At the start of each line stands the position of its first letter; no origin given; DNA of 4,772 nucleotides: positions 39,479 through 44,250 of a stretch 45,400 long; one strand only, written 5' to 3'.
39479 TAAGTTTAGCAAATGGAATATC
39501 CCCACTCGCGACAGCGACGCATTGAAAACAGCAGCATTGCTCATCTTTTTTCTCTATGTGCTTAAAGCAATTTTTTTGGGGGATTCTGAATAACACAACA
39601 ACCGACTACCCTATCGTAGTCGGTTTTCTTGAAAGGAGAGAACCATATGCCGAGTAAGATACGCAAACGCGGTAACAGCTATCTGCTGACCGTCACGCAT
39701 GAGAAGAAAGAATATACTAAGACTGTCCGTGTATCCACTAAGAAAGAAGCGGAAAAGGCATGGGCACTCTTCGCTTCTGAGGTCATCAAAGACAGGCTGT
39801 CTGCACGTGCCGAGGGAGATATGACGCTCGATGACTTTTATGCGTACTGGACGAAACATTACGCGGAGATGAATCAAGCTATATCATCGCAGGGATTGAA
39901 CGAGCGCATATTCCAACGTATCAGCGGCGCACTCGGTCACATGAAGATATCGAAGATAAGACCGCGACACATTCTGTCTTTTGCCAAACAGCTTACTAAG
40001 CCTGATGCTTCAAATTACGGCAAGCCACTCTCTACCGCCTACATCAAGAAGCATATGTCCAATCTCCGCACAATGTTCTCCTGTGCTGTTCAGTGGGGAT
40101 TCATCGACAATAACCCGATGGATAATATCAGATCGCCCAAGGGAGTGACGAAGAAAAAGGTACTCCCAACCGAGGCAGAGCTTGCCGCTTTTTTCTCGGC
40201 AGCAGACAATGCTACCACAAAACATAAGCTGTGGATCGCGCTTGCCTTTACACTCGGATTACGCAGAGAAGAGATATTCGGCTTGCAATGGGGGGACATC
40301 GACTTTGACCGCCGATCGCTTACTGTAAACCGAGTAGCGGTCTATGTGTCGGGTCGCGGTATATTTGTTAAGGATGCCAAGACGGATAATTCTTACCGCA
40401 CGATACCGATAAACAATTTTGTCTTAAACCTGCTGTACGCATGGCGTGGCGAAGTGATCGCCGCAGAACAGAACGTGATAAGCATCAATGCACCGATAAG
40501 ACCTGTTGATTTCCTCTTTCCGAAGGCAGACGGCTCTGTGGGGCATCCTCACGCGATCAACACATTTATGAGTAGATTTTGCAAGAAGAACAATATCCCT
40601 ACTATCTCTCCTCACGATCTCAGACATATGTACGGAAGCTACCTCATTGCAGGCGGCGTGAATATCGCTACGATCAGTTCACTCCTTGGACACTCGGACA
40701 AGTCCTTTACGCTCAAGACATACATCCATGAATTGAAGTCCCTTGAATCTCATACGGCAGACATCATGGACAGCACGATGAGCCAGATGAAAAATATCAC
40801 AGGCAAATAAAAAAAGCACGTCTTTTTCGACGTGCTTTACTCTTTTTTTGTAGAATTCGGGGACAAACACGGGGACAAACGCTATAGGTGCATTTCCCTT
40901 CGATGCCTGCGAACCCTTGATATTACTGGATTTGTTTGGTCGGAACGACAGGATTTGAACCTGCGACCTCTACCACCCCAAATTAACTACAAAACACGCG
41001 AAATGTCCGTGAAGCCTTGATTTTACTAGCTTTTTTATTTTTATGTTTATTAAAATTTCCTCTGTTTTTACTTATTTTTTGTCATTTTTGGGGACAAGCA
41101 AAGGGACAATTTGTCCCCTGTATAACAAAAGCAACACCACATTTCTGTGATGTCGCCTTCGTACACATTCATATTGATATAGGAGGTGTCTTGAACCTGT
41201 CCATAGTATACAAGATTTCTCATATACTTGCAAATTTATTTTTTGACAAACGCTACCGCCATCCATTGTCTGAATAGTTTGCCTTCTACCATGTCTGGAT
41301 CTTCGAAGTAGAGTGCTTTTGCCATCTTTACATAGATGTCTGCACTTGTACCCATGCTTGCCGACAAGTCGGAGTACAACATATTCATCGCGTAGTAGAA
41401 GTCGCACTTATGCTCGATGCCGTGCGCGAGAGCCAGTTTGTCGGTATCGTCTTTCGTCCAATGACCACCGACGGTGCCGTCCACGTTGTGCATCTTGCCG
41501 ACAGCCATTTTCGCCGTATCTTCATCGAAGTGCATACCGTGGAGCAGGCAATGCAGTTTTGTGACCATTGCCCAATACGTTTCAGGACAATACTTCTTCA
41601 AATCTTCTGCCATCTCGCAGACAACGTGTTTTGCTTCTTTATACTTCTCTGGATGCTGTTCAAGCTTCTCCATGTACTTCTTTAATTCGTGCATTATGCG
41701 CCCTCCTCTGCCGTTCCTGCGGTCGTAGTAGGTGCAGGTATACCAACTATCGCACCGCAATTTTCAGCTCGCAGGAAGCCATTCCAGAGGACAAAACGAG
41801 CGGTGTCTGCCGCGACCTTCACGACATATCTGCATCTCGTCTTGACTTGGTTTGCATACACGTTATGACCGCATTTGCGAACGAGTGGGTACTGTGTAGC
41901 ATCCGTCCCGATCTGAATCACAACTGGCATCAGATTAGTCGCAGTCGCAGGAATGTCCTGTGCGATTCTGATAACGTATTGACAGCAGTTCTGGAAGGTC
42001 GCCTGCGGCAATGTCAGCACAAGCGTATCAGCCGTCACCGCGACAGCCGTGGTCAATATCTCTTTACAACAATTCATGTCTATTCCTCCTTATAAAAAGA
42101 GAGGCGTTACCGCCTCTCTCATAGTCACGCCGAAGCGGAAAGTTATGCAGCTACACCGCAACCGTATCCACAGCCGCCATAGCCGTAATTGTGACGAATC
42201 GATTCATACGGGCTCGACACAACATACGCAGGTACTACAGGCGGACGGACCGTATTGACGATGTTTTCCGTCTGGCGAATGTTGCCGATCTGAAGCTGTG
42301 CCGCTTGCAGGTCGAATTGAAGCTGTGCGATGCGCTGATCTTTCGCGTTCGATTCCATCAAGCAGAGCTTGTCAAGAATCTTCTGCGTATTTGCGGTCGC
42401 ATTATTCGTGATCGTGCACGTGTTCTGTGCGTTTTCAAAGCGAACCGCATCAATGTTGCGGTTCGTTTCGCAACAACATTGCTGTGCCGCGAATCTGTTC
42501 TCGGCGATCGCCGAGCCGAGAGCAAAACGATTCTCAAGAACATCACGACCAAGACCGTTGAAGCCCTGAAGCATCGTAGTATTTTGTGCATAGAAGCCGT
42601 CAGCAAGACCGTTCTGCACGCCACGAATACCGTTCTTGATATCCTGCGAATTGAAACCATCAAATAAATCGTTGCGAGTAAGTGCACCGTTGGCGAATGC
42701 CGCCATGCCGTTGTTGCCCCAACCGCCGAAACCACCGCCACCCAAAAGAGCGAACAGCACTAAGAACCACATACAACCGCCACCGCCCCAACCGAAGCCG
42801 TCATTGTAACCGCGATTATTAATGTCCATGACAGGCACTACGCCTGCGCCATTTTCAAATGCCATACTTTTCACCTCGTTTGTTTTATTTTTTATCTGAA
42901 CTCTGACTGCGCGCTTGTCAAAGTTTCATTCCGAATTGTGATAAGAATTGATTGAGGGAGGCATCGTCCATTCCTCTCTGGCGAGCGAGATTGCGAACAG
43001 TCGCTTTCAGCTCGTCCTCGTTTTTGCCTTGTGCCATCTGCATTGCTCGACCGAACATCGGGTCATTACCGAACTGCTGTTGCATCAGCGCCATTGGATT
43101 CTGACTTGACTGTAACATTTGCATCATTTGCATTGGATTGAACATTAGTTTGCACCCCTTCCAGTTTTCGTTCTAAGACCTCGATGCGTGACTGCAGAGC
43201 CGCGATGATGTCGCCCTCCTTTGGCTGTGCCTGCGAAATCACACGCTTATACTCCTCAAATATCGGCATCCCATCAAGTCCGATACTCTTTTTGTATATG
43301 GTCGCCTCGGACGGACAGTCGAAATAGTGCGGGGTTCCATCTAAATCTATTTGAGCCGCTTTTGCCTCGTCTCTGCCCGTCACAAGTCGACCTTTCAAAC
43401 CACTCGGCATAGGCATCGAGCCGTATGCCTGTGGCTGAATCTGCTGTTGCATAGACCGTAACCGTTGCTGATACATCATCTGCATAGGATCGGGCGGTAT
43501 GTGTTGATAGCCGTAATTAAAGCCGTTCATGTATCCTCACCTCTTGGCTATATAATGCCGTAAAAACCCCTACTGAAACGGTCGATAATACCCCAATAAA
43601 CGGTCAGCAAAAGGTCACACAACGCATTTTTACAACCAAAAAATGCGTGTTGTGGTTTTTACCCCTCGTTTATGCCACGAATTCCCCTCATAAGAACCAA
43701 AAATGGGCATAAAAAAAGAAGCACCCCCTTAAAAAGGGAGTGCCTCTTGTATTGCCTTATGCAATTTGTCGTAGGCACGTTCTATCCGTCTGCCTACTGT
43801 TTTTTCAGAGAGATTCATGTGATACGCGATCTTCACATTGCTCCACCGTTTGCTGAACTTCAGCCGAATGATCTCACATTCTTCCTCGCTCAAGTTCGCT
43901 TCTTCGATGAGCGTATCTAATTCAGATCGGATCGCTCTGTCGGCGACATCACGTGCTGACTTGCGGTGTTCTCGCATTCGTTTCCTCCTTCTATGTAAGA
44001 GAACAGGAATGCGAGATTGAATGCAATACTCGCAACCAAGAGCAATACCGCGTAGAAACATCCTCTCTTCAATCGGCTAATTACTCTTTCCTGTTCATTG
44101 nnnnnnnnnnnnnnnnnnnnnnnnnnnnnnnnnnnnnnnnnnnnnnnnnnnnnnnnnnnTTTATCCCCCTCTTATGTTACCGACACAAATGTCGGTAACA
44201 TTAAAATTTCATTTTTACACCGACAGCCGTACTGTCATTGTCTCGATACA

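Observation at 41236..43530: Five-gene cargo cluster of unknown function at the prophage-end (moron) position between lysis and attP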

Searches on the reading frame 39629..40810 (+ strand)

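Call 3: search_protein_families(library=pfam, proteins=[window:39629-40810:+], max_evalue=1)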
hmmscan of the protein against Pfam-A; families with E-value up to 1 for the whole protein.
window:39629-40810:+ (393 aa): 5 families
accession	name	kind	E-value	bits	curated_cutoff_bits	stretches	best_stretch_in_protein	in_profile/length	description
PF00589.27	Phage_integrase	-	2e-24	86.7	27.1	1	181-369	4-169/172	Phage integrase family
PF14659.12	Phage_int_SAM_3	-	2.2e-06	28.3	22.6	1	66-121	1-56/58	Phage integrase, N-terminal SAM-like domain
PF13102.12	Phage_int_SAM_5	-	2.7e-05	24.9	22.3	1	69-165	1-94/98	Phage integrase SAM-like domain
PF22022.2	Phage_int_M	-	0.004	17.8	27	1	74-168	9-94/96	Phage integrase central domain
PF24979.1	Death_EDAR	-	0.088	13.2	27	1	198-230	13-45/74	EDAR death domain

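Call 4: search_protein_families(library=phrogs, proteins=[window:39629-40810:+], max_evalue=1)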
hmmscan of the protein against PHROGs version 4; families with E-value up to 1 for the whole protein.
window:39629-40810:+ (393 aa): 12 families
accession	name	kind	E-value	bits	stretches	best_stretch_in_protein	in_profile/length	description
phrog_1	-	integration and excision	1.2e-70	240.5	1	11-375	117-443/611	integrase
phrog_216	-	integration and excision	6.1e-34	118.5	1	140-382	16-238/301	integrase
phrog_7685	-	integration and excision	8.1e-16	59.3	1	247-382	119-237/240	integrase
phrog_7244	-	integration and excision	2.6e-08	34.5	1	97-225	105-224/263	integrase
phrog_23783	-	integration and excision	1.5e-07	32.5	1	25-171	26-156/162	integrase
phrog_37709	-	unknown function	1.2e-06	29.5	1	124-234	6-112/116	-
phrog_26960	-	unknown function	2.7e-06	28.7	1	11-118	11-122/146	-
phrog_7269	-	integration and excision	1.7e-05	25.6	1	321-367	24-68/89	integrase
phrog_34557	-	integration and excision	0.00015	22.6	1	208-380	9-178/183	integrase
phrog_23271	-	unknown function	0.00039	21.3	1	326-367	9-49/67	-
phrog_24633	-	unknown function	0.00074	19.7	1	321-366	213-257/367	-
phrog_35951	-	unknown function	0.029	15.8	1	319-370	14-64/97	-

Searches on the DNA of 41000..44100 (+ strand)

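Call 7: search_dna_similar(query=window:41000-44100:+, collection=phages, mode=distant, max_rows=20)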
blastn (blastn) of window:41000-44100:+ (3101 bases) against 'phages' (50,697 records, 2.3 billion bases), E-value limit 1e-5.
Records with a match: 1; places in all: 1; records where one place covers at least 80% of the query: 0.
Best place of each record, by identity: 60-80% 1.
By first word of the organism name: Bacteriophage 1.
By host as written in the record: - 1.
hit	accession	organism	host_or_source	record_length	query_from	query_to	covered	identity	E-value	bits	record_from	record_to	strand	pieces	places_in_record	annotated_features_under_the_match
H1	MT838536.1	Bacteriophage sp.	human fecal samples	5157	1556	1663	3%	74.1%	7e-9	70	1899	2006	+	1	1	record has no annotation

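Call 98: search_rna_families(source=L016, start=5900, end=8000, threshold=evalue, max_evalue=0.1)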
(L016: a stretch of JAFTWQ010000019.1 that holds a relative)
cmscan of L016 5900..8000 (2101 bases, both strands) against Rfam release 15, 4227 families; matches with E-value up to 0.1: 1.
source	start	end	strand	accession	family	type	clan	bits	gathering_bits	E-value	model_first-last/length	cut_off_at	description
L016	7217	7443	+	RF00028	Intron_gpI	Intron;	-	31.1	50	1.5e-05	1-253/253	no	Group I catalytic intron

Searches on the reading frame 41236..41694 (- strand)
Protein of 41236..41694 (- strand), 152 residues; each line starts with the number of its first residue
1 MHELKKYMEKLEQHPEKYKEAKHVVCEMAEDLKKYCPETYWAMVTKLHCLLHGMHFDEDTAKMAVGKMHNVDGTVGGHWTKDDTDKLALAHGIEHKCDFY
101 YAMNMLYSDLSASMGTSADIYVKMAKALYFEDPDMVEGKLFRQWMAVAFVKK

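Call 3: search_protein_families(library=pfam, proteins=[window:41236-41694:-], max_evalue=1)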
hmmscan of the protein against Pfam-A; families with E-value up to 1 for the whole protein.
window:41236-41694:- (152 aa): 1 family
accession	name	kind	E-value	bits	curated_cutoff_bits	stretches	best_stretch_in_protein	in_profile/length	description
PF25223.1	DUF7841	-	3.2e-21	76.1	25.2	1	47-142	7-111/114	Domain of unknown function (DUF7841)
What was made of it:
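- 41236..41694 (-): E: a 152-aa helical DUF7841 protein, translationally coupled to D (TAATG). Pfam PF25223 3e-21 (call 3).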

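Call 4: search_protein_families(library=phrogs, proteins=[window:41236-41694:-], max_evalue=1)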
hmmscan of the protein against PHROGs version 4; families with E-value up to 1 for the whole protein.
window:41236-41694:- (152 aa): 1 family
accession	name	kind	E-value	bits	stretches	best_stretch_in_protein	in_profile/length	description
phrog_18208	-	unknown function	0.031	14.9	1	40-88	62-110/165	-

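Call 33: search_solved_structures(query=A3, max_evalue=10)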
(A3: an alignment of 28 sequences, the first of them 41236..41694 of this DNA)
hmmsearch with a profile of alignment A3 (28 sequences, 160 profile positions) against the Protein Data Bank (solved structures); distinct sequences matched with E-value up to 10: 5.
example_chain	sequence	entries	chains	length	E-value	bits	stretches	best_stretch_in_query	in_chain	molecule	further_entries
7wi7_A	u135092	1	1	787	0.0011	22.6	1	10-100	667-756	DNA helicase MCM8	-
8s91_A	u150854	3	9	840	0.0012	22.4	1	10-100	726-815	DNA helicase MCM8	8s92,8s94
1jmt_A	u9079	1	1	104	0.11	16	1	18-71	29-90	SPLICING FACTOR U2AF 35 KDA SUBUNIT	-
3cqg_A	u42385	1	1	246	0.23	15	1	12-81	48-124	Nuclear pore complex protein Nup107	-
6l0o_A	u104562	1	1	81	0.33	14.5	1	57-100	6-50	DNA helicase MCM8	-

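Call 62: search_protein_families(library=padloc, proteins=[window:41236-41694:-], max_evalue=1)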
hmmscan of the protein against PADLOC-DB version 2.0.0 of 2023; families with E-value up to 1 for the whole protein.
window:41236-41694:- (152 aa): 1 family
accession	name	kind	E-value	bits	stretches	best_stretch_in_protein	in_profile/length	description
PDLC02356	BstA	-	0.018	12.2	1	33-104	159-227/292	BstA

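Call 63: search_protein_families(library=ncbifam, proteins=[window:41236-41694:-], max_evalue=1)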
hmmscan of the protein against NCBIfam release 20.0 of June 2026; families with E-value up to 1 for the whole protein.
window:41236-41694:- (152 aa): 0 families

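Call 80: find_homologous_proteins(query=A3, max_evalue=0.00001)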
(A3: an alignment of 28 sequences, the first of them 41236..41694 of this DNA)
Query A3 (28 sequences) (152 aa, profile of the alignment): 1017 proteins with E <= 0.00001 among 8000 candidates; the best 120 are listed.
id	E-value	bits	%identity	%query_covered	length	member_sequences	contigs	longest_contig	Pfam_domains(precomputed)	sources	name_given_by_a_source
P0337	6.0e-47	178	80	100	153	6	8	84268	PF25223.2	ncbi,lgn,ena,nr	ncbi:MAG: hypothetical protein IJZ69_04170 [Bacteroidales bacterium]|nr:hypothetical protein [Bacter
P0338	8.5e-47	177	88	100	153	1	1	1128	PF25223.2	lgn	-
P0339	1.8e-46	176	88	100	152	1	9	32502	PF25223.2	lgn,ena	-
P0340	2.8e-46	176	91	100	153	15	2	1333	PF25223.2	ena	-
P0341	5.6e-46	175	78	100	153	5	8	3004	PF25223.2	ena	-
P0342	2.0e-45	173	76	100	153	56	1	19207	PF25223.2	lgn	-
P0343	3.4e-45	172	83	100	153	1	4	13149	PF25223.2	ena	-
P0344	8.3e-45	171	60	99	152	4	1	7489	PF25223.2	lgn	-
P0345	2.9e-44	169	66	96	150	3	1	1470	PF25223.2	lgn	-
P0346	9.0e-43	164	58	99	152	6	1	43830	PF25223.2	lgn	-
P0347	1.8e-42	163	65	100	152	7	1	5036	PF25223.2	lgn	-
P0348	2.6e-42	163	57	100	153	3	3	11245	PF25223.2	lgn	-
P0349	6.1e-42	162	73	98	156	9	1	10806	PF25223.2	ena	-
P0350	5.5e-41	159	48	94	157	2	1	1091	PF25223.2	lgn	-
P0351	1.2e-38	151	48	97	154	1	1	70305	PF25223.2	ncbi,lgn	-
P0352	3.0e-37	146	48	96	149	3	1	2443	PF25223.2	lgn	-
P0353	6.9e-37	145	46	97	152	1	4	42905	PF25223.2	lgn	-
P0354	1.8e-36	144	46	97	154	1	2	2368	PF25223.2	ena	-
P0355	6.6e-36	142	38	67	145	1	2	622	PF25223.2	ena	-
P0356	2.4e-35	140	48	97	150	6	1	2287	PF25223.2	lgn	-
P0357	4.7e-30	123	40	45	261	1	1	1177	PF25223.2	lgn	-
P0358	1.2e-29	122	36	45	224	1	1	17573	PF25223.2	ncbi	-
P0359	2.4e-29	121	79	63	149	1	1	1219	PF25223.2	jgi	jgi:hypothetical protein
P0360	4.4e-29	120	42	44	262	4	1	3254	PF25223.2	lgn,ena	-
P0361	8.0e-29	119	37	41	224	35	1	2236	PF25223.2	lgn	-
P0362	9.0e-28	116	35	44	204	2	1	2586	PF25223.2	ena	-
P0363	9.6e-28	115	-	-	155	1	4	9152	PF25223.2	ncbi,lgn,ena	-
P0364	1.1e-27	115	33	53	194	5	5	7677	PF25223.2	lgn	-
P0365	1.3e-27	115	30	40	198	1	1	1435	PF25223.2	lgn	-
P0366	4.5e-27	113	31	40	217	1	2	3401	PF25223.2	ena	-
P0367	5.1e-27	113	33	40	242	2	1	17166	PF25223.2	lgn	-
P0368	5.3e-27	113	33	45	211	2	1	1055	PF25223.2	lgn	-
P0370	1.2e-26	112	92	59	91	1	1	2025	PF25223.2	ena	-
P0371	1.5e-26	112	31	40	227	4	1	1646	PF25223.2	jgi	jgi:hypothetical protein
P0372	1.6e-26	112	39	40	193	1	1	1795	PF25223.2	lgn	-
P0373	1.1e-25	109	43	30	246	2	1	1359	PF25223.2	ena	-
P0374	1.6e-25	108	33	54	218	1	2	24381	PF25223.2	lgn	-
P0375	1.7e-25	108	35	45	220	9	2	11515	PF25223.2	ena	-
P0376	1.8e-25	108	33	45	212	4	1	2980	PF25223.2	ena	-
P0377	3.0e-25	107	33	45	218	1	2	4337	PF25223.2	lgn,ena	-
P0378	3.4e-25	107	31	45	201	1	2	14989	PF25223.2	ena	-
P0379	4.1e-25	107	35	45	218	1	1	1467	PF25223.2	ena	-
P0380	5.0e-25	107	35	40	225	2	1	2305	PF25223.2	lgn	-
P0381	6.0e-25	106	32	45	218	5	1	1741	PF25223.2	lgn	-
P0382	6.3e-25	106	35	40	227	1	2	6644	PF25223.2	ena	-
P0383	6.4e-25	106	34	38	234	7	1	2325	PF25223.2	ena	-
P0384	7.5e-25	106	33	45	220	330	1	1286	PF25223.2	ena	-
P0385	1.2e-24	105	32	39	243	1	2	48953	PF25223.2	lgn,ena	-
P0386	1.7e-23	102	41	28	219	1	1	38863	PF25223.2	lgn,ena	-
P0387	2.2e-23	101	76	61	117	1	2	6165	PF25223.2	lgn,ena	-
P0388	2.5e-23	101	30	39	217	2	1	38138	PF25223.2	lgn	-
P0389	3.3e-23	101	36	47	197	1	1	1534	PF25223.2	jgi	jgi:hypothetical protein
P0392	1.8e-22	98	41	19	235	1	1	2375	PF25223.2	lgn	-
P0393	2.4e-22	98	41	20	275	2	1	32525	PF25223.2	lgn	-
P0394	4.8e-22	97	38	20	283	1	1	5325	PF25223.2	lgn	-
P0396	1.2e-21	96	38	25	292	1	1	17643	PF25223.2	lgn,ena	-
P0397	1.3e-21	96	29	34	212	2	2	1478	PF25223.2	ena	-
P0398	1.7e-21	95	27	40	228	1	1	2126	PF25223.2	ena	-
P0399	2.3e-21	95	37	20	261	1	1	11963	PF25223.2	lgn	-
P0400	3.4e-21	94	41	20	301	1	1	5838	PF25223.2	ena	-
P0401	4.0e-21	94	35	20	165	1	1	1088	PF25223.2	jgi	jgi:hypothetical protein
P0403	5.1e-21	94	37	28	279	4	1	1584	PF25223.2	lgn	-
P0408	1.2e-20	92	33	39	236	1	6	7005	PF25223.2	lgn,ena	-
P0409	1.3e-20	92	31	38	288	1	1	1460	PF25223.2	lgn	-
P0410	1.6e-20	92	43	14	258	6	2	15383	PF25223.2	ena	-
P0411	2.0e-20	92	-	-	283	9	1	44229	PF25223.2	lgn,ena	-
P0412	3.0e-20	91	43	14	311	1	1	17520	PF25223.2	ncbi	-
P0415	3.9e-20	91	42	21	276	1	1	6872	PF25223.2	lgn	-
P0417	4.2e-20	91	35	20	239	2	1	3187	PF25223.2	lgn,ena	-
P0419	4.6e-20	90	50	24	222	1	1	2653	PF25223.2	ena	-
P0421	5.8e-20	90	41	20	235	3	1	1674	PF25223.2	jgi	jgi:hypothetical protein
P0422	6.8e-20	90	35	18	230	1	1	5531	PF25223.2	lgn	-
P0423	7.5e-20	90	-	-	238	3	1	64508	PF25223.2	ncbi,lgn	-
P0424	8.8e-20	90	38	20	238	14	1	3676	PF25223.2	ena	-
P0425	8.9e-20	90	-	-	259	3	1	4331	PF25223.2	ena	-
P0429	1.2e-19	89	32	22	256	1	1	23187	PF25223.2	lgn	-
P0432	1.6e-19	89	35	20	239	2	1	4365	PF25223.2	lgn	-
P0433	1.9e-19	89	43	14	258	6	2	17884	PF25223.2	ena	-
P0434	2.0e-19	88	30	47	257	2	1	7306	PF25223.2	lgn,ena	-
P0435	2.3e-19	88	38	25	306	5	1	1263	PF25223.2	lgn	-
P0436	2.3e-19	88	33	14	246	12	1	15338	PF25223.2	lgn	-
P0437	2.5e-19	88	41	20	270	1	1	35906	PF25223.2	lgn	-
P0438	2.5e-19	88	41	18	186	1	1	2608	PF25223.2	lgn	-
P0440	2.7e-19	88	33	14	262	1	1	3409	PF25223.2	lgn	-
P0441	2.8e-19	88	29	35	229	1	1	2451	PF25223.2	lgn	-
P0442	2.8e-19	88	-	-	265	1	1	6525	PF25223.2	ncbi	-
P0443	3.1e-19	88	38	20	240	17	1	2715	PF25223.2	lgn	-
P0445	3.4e-19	88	44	20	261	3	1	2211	PF25223.2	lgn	-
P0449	4.9e-19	87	36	37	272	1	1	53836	PF25223.2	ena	-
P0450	5.2e-19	87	-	-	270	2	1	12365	PF25223.2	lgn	-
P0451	5.4e-19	87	35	20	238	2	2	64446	PF25223.2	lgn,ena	-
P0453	5.8e-19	87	-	-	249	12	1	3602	PF25223.2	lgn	-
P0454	5.9e-19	87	35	18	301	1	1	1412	PF25223.2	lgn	-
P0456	6.3e-19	87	42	21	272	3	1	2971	PF25223.2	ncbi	-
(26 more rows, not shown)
